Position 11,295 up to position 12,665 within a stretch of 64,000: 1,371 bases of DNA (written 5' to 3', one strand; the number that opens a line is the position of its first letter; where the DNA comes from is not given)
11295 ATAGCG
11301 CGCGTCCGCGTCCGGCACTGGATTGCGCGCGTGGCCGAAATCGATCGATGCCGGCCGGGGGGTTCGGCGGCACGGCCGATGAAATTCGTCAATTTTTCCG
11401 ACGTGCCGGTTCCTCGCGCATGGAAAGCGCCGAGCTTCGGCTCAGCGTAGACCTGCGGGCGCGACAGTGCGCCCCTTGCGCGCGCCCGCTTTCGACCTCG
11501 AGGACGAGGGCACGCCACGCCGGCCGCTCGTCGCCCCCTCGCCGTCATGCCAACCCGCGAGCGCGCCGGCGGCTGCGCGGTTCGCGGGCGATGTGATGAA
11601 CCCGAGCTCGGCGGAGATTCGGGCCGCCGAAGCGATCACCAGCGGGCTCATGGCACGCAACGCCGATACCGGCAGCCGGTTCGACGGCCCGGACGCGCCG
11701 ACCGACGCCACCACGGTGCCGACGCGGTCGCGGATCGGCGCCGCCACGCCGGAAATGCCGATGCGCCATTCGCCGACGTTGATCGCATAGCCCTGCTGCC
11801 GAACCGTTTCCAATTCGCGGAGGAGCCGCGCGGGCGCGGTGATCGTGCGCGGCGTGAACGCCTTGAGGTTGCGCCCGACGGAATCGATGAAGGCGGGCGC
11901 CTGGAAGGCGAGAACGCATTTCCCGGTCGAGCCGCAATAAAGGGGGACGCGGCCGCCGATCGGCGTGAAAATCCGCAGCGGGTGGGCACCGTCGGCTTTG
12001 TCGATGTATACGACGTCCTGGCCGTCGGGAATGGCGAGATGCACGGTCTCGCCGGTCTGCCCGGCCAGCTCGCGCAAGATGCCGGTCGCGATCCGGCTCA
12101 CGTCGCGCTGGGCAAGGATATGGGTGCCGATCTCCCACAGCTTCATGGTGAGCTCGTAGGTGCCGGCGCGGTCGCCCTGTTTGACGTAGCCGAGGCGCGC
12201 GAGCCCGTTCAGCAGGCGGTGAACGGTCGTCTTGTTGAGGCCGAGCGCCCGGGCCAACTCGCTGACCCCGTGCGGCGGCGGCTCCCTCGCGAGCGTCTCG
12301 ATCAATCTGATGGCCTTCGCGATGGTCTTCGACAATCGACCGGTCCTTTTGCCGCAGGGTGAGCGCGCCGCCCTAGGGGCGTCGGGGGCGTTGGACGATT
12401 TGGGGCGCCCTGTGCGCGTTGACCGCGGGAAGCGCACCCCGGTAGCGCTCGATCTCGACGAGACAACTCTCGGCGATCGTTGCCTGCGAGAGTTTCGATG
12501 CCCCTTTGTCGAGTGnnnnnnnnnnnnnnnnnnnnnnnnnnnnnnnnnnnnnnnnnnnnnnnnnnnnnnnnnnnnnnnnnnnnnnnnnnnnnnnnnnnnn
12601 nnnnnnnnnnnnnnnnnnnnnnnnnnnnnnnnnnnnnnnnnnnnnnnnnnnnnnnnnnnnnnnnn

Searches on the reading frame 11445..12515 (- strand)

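Call 14: search_protein_families(library=pfam, proteins=[window:11445-12515:-])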
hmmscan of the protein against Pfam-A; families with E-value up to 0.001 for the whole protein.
window:11445-12515:- (357 aa): 7 families
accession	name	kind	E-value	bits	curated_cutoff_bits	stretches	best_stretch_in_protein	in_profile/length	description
PF01614.24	IclR_C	-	1.9e-42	145.2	24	1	132-301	2-173/174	Bacterial transcriptional regulator IclR C-terminal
PF09339.16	HTH_IclR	-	1.5e-16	60.3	22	1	64-113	1-50/52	IclR helix-turn-helix domain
PF12802.13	MarR_2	-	3.3e-08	34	27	1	68-114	7-53/61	MarR family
PF25213.1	HVO_A0261_N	-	2.5e-06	27.7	35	1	65-124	10-65/86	HVO_A0261 N-terminal domain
PF25212.1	HVO_A0114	-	5.6e-05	23.3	27.6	1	67-115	23-70/84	HVO_A0114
PF13730.12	HTH_36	-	0.00061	20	25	0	84-111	28-55/55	Helix-turn-helix domain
PF01047.28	MarR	-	0.00076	19.8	24.6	0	74-112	11-48/59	MarR family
